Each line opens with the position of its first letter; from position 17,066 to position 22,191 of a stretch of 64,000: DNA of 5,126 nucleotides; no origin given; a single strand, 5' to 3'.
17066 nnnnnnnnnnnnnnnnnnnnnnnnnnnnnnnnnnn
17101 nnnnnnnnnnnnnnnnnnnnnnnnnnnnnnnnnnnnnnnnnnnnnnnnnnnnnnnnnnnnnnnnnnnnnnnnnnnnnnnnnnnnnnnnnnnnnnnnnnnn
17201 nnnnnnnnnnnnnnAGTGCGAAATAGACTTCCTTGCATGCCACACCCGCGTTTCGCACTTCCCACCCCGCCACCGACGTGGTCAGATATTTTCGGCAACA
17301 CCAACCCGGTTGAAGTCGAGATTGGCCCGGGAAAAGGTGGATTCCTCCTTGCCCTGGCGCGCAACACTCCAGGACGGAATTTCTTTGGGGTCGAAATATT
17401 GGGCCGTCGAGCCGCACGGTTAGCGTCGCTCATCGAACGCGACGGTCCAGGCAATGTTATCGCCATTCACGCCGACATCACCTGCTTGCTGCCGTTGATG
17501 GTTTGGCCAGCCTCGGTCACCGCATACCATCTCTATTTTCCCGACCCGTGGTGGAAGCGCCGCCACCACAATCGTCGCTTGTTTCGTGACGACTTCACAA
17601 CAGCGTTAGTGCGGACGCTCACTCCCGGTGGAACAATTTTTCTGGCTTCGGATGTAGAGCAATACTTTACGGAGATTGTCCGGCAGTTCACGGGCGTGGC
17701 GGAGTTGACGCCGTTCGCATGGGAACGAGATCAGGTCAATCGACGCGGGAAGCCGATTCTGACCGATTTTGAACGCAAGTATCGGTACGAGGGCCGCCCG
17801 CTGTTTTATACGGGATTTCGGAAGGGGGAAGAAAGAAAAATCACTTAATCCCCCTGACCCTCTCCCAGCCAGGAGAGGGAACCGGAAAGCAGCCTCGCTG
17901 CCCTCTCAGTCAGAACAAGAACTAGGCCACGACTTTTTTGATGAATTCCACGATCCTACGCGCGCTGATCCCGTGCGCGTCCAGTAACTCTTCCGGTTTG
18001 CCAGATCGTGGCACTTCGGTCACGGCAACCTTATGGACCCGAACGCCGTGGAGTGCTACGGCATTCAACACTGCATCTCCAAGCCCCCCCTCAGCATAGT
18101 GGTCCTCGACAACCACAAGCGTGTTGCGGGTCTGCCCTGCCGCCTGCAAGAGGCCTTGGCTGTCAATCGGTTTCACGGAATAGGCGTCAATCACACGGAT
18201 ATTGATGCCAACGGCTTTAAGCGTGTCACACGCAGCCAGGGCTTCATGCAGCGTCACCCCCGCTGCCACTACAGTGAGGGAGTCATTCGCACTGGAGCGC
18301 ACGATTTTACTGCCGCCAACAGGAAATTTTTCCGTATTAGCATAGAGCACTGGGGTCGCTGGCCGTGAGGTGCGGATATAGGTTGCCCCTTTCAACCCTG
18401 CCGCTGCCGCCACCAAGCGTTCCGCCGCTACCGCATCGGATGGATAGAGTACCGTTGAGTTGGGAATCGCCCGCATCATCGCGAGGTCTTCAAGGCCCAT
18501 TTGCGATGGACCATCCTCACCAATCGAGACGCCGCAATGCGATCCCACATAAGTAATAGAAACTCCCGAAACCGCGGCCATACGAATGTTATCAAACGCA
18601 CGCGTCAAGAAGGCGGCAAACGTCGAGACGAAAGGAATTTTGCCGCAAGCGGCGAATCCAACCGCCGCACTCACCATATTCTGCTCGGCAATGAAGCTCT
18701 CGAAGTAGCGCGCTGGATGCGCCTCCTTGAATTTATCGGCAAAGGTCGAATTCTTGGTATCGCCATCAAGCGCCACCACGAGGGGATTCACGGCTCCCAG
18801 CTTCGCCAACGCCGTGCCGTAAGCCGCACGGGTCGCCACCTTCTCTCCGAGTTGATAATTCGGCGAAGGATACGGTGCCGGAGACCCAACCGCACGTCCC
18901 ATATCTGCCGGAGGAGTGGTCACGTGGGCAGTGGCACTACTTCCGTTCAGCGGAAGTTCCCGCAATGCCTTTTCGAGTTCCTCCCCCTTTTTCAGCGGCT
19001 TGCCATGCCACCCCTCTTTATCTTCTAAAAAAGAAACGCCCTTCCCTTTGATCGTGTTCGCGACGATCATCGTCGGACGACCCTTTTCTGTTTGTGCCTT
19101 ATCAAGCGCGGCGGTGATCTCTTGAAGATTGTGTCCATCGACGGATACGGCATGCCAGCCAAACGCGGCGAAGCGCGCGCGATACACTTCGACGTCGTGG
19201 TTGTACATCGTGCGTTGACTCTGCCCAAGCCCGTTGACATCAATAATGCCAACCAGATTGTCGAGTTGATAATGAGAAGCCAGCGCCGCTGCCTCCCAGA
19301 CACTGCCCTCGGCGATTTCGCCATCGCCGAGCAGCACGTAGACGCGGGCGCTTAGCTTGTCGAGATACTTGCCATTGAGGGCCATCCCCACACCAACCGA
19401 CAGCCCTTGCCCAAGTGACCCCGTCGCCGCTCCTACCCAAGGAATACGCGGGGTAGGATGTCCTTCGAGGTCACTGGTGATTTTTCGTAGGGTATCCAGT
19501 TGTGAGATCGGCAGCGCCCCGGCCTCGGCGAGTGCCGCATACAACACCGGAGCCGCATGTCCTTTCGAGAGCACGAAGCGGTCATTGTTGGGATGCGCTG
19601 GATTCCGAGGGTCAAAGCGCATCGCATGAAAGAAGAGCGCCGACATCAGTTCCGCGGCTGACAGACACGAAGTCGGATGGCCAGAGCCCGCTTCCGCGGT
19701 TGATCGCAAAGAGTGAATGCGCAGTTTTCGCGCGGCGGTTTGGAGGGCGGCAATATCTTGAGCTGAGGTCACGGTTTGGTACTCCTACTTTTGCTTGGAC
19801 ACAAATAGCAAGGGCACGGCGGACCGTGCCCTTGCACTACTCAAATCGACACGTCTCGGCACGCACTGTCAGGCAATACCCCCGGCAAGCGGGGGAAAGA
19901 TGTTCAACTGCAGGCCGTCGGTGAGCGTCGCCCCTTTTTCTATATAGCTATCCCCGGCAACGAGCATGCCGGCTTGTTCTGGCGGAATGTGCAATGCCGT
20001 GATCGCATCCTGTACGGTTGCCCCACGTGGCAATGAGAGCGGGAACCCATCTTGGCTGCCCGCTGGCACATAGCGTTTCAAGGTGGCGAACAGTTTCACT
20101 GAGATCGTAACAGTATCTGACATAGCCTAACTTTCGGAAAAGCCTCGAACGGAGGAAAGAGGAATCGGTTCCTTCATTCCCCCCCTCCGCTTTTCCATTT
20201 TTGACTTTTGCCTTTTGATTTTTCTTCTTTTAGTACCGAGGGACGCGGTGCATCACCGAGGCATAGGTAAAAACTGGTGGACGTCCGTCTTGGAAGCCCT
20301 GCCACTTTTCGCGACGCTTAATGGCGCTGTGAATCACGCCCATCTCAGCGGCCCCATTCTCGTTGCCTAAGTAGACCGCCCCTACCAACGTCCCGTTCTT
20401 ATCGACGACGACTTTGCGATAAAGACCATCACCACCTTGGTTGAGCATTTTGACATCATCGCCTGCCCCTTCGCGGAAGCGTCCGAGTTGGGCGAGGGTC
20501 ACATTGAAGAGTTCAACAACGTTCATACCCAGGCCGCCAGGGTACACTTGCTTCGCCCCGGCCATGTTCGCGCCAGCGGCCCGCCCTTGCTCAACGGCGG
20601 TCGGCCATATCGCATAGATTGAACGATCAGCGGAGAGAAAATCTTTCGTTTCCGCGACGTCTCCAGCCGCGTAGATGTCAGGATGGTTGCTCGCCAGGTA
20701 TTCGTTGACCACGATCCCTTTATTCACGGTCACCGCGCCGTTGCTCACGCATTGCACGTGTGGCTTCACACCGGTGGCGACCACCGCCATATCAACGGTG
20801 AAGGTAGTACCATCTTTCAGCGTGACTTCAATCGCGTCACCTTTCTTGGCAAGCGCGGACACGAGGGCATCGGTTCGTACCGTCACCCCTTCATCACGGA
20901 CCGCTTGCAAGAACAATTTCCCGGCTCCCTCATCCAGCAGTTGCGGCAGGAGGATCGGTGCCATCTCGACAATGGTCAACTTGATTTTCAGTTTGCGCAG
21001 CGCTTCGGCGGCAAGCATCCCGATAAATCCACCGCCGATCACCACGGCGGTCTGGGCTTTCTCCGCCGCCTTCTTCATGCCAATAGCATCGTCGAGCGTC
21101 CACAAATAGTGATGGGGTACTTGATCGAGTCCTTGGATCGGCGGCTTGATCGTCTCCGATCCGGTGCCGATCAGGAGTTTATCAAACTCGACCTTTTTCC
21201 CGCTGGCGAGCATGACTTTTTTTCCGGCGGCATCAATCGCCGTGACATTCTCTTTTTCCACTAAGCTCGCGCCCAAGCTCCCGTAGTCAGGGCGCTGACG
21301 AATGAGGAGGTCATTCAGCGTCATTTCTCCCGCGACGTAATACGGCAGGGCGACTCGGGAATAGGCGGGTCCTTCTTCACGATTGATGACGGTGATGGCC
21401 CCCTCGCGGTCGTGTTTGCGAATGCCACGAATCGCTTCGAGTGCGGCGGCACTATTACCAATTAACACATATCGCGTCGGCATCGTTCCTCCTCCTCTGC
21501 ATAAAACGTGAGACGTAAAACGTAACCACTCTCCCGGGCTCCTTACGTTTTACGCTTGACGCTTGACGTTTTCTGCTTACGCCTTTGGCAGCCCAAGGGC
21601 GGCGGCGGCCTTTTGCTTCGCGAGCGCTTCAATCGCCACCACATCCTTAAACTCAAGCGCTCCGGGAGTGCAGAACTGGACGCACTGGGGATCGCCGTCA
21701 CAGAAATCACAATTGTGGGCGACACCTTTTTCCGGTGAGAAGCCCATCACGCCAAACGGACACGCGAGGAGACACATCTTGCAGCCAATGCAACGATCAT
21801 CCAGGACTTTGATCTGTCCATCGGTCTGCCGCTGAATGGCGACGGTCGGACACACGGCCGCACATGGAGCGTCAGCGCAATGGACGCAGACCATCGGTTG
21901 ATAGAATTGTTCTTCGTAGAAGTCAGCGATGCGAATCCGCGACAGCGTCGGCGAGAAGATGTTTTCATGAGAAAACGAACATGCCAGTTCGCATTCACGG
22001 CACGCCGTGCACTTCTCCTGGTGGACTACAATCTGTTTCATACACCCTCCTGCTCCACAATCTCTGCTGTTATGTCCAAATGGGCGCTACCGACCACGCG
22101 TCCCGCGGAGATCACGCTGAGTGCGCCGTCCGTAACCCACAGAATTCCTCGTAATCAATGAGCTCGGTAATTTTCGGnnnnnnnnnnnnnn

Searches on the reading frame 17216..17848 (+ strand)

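Call 45: search_protein_families(library=pfam, proteins=[window:17216-17848:+], max_evalue=0.00001)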
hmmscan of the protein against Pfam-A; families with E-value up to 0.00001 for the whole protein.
window:17216-17848:+ (210 aa): 1 family
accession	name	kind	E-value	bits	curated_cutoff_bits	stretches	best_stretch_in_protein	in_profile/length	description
PF02390.23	Methyltransf_4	-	1e-34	119.9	24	1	30-197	2-171/173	Putative methyltransferase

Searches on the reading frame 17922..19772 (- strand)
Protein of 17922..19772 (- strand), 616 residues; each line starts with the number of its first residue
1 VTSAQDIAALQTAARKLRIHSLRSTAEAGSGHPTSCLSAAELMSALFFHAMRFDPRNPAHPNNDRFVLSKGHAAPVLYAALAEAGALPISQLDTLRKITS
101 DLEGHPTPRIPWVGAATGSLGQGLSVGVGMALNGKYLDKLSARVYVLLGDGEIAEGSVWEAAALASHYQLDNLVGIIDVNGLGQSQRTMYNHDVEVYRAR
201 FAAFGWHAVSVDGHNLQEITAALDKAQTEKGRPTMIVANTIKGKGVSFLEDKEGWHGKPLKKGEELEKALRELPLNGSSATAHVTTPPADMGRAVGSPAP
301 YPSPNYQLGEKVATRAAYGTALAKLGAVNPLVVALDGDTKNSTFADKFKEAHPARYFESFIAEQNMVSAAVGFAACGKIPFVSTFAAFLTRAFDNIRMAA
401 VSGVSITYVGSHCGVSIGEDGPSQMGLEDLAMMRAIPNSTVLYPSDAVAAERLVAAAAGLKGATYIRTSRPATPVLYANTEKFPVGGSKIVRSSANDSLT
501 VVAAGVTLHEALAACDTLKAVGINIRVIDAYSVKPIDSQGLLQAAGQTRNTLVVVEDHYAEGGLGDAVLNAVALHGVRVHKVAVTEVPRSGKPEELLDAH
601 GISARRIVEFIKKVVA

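Call 45: search_protein_families(library=pfam, proteins=[window:17922-19772:-], max_evalue=0.00001)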
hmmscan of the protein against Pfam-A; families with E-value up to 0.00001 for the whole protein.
window:17922-19772:- (616 aa): 4 families
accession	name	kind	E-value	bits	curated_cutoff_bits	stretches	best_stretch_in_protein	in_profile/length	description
PF00456.26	Transketolase_N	-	2.4e-54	185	22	1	12-264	4-267/334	Transketolase, thiamine diphosphate binding domain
PF02779.29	Transket_pyr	-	2e-47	161.5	27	1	311-473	2-172/174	Transketolase, pyrimidine binding domain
PF02780.25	Transketolase_C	-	9.1e-27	93.9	25.9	1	490-607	3-124/124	Transketolase, C-terminal domain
PF00676.26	E1_dh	-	3.8e-06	26.5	22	1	117-227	100-208/300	Dehydrogenase E1 component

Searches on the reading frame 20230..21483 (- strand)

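Call 45: search_protein_families(library=pfam, proteins=[window:20230-21483:-], max_evalue=0.00001)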
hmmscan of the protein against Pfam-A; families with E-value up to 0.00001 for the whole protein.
window:20230-21483:- (417 aa): 4 families
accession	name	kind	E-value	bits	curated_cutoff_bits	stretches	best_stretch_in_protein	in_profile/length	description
PF07992.20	Pyr_redox_2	-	8.5e-54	183.4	26.1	1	4-300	2-291/291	Pyridine nucleotide-disulphide oxidoreductase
PF00070.33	Pyr_redox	-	3.9e-15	56.6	22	1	146-224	2-81/82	Pyridine nucleotide-disulphide oxidoreductase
PF13738.12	Pyr_redox_3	-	2.9e-07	30.5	30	0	193-274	220-305/305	Pyridine nucleotide-disulphide oxidoreductase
PF03486.20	HI0933_like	-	4.5e-07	30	50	0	190-247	114-172/244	HI0933-like protein Rossmann domain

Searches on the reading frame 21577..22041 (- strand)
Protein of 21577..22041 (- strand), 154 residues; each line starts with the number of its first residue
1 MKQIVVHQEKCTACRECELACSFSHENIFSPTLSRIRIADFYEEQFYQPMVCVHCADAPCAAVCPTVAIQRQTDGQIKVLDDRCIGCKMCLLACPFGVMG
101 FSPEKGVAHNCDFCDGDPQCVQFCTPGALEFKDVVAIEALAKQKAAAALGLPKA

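Call 45: search_protein_families(library=pfam, proteins=[window:21577-22041:-], max_evalue=0.00001)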
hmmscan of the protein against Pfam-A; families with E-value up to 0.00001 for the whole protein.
window:21577-22041:- (154 aa): 9 families
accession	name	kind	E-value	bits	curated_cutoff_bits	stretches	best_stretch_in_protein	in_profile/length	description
PF13247.11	Fer4_11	-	1.3e-12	48.2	26.2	1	45-133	3-99/100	4Fe-4S dicluster domain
PF12838.12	Fer4_7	-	6.7e-11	42.9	27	0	52-98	2-52/52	4Fe-4S dicluster domain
PF12837.12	Fer4_6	-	1.6e-09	37.6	25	1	78-98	3-23/24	4Fe-4S binding domain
PF13187.11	Fer4_9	-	1.8e-09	37.9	27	0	52-97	2-50/52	4Fe-4S dicluster domain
PF13237.11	Fer4_10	-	1.4e-08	34.9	25.5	0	48-95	5-53/53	4Fe-4S dicluster domain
PF00037.32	Fer4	-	4.1e-08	33.2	21.1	0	79-98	3-22/24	4Fe-4S binding domain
PF12797.12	Fer4_2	-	9.4e-08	32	24.5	0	81-96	7-22/22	4Fe-4S binding domain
PF14697.11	Fer4_21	-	1.2e-07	32.1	35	1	51-96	7-53/59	4Fe-4S dicluster domain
PF25160.1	LdpA_Fe-S-bd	-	6.3e-07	29.5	27.6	1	57-98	6-42/49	LdpA Fe-S cluster-binding domain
